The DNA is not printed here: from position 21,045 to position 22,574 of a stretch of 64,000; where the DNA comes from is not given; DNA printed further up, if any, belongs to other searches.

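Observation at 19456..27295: Four tandem TMTC/PMT-like GT-C-TPR glycosyltransferase paralogues plus a DPM1-like GT2: candidate undescribed periplasmic O-glycosylation module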

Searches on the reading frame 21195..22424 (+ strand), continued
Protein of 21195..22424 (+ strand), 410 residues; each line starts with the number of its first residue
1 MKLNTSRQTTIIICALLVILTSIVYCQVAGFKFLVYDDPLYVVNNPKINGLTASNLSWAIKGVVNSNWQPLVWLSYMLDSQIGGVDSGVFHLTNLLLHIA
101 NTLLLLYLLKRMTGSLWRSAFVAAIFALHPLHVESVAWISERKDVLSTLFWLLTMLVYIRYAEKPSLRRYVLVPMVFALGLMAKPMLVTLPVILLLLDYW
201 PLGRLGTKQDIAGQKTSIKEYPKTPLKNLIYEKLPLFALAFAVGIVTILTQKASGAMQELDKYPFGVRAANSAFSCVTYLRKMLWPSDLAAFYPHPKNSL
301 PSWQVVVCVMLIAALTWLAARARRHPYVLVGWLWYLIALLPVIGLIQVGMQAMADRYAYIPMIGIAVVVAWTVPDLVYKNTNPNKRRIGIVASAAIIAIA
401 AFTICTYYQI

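Call 72: find_encoding_contigs(protein=P0044, flank=8000, max_places=1)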
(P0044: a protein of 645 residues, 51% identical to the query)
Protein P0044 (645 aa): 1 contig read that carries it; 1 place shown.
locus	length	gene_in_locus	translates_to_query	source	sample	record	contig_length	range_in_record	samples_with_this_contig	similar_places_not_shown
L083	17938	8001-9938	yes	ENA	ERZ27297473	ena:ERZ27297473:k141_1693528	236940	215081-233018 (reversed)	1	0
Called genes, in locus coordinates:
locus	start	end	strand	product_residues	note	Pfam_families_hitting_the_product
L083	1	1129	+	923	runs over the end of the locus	PF16889:Hepar_II_III_N, PF07940:Hepar_II_III_C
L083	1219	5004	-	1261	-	PF00754:F5_F8_type_C (faint), PF16889:Hepar_II_III_N, PF07940:Hepar_II_III_C, PF16317:Glyco_hydro_99 (weak)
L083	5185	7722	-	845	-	PF16889:Hepar_II_III_N, PF07940:Hepar_II_III_C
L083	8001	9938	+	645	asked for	PF13414:TPR_11 (weak), PF00515:TPR_1, PF03704:BTAD (weak), PF07719:TPR_2, PF13414:TPR_11, PF13424:TPR_12, PF13432:TPR_16, PF14559:TPR_19, +17 more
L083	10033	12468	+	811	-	PF16371:MetallophosN, PF00149:Metallophos, PF13360:PQQ_2, PF13570:Beta-prop_ACSF4, PF13360:PQQ_2, PF13570:Beta-prop_ACSF4 (weak), PF13360:PQQ_2, PF13570:Beta-prop_ACSF4, +2 more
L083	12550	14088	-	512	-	PF00370:FGGY_N, PF02782:FGGY_C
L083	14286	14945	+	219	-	-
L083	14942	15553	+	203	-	-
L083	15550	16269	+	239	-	PF00005:ABC_tran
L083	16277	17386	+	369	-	PF03739:LptF_LptG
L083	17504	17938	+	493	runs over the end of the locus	PF11283:DUF3084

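Call 73: find_encoding_contigs(protein=P0083, flank=8000, max_places=1)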
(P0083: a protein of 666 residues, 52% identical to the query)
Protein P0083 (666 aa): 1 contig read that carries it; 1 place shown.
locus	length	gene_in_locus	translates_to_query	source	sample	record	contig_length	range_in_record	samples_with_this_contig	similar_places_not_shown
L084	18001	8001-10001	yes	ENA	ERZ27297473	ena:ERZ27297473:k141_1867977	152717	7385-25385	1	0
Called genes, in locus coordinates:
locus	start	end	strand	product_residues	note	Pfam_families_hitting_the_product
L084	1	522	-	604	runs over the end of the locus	PF03717:PBP_dimer, PF00905:Transpeptidase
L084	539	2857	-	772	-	PF00912:Transgly, PF00905:Transpeptidase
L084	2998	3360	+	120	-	PF01242:PTPS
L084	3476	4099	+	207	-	PF04055:Radical_SAM, PF13353:Fer4_12 (faint)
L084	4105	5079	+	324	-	PF06050:HGD-D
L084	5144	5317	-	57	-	PF12797:Fer4_2 (weak), PF12837:Fer4_6 (weak), PF13237:Fer4_10, PF00037:Fer4, PF14697:Fer4_21, PF12838:Fer4_7, PF13187:Fer4_9, PF00037:Fer4, +8 more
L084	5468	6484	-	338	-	PF03781:FGE-sulfatase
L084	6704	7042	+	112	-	-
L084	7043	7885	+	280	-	PF01261:AP_endonuc_2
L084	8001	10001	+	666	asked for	PF13231:PMT_2, PF13424:TPR_12, PF13432:TPR_16, PF13414:TPR_11, PF14559:TPR_19, PF00515:TPR_1, PF13414:TPR_11, PF13424:TPR_12, +33 more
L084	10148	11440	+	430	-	PF03952:Enolase_N, PF00113:Enolase_C, PF13378:MR_MLE_C (weak), PF07476:MAAL_C (weak)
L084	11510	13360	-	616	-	-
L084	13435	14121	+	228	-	PF02698:DUF218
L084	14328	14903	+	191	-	PF00210:Ferritin, PF02915:Rubrerythrin, PF23458:DUF7130 (faint), PF21349:RUBY_RBDX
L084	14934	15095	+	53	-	PF00301:Rubredoxin, PF21349:RUBY_RBDX (faint)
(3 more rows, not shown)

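Call 74: find_encoding_contigs(protein=P0024, flank=8000, max_places=1)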
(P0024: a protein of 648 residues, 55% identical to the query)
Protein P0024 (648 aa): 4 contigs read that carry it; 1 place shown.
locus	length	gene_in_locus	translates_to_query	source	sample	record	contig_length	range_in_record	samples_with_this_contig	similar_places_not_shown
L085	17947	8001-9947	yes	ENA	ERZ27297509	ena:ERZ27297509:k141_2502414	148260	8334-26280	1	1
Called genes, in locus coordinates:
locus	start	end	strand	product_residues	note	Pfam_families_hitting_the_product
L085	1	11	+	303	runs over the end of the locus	PF00398:RrnaAD, PF13649:Methyltransf_25 (weak)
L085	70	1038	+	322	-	PF00288:GHMP_kinases_N, PF08544:GHMP_kinases_C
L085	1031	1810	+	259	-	PF12804:NTP_transf_3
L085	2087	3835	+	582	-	PF13292:DXP_synthase_N, PF02775:TPP_enzyme_C (faint), PF02779:Transket_pyr, PF02780:Transketolase_C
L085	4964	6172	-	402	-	-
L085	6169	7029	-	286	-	PF13490:zf-HC2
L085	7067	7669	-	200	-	PF07638:Sigma70_ECF (weak), PF04542:Sigma70_r2, PF08281:Sigma70_r4_2, PF04545:Sigma70_r4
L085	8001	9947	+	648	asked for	PF13231:PMT_2, PF13429:TPR_15 (weak), PF13424:TPR_12, PF00515:TPR_1 (weak), PF13414:TPR_11, PF13432:TPR_16, PF13424:TPR_12 (weak), PF13431:TPR_17 (weak), +21 more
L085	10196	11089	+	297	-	PF19293:CdaA_N (weak), PF02457:DAC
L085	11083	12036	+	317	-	PF07949:YbbR (weak)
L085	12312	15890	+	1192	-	PF22837:M_Eco57I_C (faint), PF02384:N6_Mtase, PF20473:MmeI_Mtase, PF07669:Eco57I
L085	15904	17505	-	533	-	PF11306:DUF3108, PF01841:Transglut_core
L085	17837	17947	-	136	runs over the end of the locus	PF02823:ATP-synt_DE_N, PF00401:ATP-synt_DE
